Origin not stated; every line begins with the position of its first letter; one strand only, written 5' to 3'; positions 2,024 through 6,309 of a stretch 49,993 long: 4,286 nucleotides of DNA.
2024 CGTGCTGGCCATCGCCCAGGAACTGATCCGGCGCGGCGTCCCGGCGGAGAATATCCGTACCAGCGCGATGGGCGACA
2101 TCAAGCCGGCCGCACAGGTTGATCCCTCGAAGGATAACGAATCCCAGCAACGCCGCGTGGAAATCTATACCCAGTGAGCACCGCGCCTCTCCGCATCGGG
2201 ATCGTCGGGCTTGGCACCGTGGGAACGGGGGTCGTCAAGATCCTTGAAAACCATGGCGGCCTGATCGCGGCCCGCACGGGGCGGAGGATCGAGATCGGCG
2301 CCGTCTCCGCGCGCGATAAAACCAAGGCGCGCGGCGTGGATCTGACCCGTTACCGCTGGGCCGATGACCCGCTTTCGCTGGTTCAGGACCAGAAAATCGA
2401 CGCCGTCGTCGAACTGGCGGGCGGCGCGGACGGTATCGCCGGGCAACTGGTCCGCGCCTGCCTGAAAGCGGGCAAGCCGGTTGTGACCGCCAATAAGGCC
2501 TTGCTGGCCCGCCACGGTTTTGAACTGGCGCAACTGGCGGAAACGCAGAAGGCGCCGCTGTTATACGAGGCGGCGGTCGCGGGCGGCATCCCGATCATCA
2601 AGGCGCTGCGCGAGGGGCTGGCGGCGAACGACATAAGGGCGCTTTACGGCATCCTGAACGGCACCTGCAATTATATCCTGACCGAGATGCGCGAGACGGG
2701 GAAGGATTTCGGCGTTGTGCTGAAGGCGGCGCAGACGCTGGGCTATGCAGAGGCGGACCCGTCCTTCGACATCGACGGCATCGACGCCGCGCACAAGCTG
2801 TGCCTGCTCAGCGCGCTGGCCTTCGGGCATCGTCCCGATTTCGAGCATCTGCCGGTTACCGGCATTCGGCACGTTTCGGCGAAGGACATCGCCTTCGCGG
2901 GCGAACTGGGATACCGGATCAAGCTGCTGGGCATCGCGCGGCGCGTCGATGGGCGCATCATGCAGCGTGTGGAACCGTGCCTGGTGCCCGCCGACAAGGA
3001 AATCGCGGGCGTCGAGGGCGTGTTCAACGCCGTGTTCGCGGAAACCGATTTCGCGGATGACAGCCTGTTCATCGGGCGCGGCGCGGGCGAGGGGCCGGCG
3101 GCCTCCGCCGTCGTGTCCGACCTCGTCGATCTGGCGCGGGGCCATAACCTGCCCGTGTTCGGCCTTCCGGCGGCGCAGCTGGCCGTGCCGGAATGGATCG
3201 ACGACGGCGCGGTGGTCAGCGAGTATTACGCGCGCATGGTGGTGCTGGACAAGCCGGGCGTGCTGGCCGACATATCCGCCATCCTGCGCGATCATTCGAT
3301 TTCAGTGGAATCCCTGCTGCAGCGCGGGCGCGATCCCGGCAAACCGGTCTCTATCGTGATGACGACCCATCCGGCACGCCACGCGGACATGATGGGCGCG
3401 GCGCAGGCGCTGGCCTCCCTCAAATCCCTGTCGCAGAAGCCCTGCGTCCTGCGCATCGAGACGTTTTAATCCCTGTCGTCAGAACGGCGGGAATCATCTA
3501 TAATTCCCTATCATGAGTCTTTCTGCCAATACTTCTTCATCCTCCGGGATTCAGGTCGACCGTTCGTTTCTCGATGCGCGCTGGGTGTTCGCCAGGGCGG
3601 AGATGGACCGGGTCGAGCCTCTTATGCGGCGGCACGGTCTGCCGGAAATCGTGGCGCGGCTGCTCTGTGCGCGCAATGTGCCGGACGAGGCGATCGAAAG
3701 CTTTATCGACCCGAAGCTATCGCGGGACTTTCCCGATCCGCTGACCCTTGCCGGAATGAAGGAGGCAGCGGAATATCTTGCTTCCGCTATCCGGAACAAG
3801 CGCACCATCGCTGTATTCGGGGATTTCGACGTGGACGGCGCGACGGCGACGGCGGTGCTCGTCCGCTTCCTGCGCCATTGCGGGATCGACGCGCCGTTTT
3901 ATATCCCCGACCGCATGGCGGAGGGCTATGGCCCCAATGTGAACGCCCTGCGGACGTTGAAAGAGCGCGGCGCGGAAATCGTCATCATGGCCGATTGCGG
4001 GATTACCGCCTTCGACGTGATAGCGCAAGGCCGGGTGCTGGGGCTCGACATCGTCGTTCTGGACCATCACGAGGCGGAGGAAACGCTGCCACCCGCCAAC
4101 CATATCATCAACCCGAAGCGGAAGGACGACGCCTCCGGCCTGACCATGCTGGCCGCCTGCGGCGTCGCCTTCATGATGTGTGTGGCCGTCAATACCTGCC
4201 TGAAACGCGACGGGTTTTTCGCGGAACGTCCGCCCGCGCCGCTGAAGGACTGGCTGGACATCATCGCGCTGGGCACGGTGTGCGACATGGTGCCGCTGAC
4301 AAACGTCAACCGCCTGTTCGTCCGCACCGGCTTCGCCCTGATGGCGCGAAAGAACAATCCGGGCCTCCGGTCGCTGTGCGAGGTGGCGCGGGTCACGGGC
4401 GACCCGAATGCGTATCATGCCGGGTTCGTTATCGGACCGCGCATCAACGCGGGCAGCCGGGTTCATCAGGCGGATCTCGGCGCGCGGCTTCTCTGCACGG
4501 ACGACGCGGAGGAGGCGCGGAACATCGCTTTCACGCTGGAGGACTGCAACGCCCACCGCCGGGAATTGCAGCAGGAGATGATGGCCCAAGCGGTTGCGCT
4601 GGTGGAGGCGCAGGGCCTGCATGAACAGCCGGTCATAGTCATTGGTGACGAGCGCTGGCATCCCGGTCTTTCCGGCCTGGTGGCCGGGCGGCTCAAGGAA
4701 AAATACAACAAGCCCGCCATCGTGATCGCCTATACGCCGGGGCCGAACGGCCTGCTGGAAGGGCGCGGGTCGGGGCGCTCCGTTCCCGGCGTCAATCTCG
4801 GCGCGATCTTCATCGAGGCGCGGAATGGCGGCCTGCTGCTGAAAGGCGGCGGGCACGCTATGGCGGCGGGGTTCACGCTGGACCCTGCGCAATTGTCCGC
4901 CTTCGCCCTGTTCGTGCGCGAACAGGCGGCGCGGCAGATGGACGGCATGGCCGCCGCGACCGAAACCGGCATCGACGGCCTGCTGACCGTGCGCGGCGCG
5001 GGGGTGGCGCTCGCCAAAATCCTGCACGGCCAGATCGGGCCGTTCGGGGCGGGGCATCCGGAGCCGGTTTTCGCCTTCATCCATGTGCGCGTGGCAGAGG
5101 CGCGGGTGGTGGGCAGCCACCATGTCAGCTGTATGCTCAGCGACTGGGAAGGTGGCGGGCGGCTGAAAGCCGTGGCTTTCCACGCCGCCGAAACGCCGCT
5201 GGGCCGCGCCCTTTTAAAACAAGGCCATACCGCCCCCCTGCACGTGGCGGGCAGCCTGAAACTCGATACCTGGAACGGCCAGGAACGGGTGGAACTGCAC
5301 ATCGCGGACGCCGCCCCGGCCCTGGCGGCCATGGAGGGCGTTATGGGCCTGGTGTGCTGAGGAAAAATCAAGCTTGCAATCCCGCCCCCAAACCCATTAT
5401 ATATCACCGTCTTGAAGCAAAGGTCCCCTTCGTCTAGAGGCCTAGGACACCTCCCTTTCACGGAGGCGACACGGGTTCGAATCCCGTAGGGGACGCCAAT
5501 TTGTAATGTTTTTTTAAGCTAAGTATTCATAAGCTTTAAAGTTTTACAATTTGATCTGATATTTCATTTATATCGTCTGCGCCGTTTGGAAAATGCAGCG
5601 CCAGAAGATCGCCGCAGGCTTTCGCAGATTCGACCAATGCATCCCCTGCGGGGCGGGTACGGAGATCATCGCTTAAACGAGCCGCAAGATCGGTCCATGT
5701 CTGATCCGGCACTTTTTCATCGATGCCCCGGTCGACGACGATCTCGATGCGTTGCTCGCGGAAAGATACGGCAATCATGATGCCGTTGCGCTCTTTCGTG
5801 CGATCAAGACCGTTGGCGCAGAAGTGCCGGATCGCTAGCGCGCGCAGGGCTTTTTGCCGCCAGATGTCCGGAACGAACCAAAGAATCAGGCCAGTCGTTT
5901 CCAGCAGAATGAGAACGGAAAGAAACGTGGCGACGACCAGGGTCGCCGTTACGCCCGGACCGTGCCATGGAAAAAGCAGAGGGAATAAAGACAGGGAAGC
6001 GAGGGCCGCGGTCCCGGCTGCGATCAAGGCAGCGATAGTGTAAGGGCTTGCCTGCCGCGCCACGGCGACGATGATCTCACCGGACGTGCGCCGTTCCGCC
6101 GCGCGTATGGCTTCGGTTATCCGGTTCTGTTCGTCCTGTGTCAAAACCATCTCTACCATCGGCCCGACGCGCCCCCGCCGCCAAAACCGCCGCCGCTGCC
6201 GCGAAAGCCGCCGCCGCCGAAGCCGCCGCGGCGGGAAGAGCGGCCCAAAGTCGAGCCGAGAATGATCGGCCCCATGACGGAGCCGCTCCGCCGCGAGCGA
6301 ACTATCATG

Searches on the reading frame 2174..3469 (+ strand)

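Call 81: search_protein_families(library=pfam, proteins=[window:2174-3469:+], max_evalue=0.001)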
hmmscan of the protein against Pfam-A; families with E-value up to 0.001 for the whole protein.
window:2174-3469:+ (431 aa): 5 families
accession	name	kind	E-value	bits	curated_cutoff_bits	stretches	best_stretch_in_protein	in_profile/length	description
PF00742.24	Homoserine_dh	-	1.2e-59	201.5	22.9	1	140-318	1-173/173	Homoserine dehydrogenase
PF03447.22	NAD_binding_3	-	3.7e-16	60.3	24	1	12-132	1-116/116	Homoserine dehydrogenase, NAD binding domain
PF01842.31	ACT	-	6.1e-09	35.9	27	1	354-416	4-64/66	ACT domain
PF03435.24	Sacchrp_dh_NADP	-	3.6e-05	24.6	25.1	1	8-108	1-100/129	Saccharopine dehydrogenase NADP binding domain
PF22629.2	ACT_AHAS_ss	-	0.00061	20.3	27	0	355-406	3-52/67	AHAS small subunit-like ACT domain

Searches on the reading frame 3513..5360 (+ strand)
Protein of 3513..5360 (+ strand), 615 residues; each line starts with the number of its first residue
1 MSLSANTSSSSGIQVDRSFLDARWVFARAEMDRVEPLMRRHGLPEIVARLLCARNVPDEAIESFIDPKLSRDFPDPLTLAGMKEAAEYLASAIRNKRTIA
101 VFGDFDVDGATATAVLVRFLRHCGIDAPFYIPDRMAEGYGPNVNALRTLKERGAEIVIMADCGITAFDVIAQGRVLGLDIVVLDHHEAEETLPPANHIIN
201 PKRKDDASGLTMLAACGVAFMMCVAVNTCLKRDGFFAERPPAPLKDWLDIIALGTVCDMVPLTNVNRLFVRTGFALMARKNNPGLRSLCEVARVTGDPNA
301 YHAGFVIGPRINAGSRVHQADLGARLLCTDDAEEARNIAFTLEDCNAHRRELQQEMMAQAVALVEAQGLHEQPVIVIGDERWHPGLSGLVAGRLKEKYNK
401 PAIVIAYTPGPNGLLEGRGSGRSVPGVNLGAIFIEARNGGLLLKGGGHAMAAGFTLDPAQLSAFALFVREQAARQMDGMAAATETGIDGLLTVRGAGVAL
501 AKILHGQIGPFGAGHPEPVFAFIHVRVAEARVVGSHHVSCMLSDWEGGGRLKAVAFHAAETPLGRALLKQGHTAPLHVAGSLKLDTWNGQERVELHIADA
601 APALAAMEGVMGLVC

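Call 81: search_protein_families(library=pfam, proteins=[window:3513-5360:+], max_evalue=0.001)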
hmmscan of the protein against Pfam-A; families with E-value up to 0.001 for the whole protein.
window:3513-5360:+ (615 aa): 3 families
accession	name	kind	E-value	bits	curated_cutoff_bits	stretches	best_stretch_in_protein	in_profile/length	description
PF01368.27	DHH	-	2.5e-21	76.7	28.1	1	98-255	1-125/125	DHH family, N-terminal domain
PF17768.7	RecJ_OB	-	3.3e-17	62.9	27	1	487-599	1-107/107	RecJ OB domain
PF02272.25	DHHA1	-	9.1e-15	55.4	25.9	1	373-471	3-99/102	DHHA1 domain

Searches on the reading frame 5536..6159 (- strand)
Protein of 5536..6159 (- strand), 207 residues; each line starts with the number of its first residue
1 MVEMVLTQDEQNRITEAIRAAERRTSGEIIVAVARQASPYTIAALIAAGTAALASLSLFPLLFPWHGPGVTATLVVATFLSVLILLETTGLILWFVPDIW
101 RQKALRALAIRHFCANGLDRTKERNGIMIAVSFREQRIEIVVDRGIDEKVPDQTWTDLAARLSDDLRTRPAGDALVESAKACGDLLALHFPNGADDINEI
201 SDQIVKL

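Call 81: search_protein_families(library=pfam, proteins=[window:5536-6159:-], max_evalue=0.001)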
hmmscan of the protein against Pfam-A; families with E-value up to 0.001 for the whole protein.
window:5536-6159:- (207 aa): 1 family
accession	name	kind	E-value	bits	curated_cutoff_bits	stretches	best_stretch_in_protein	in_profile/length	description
PF04536.20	TPM_phosphatase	-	7.4e-14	52.3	22.1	1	96-184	36-124/125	TPM domain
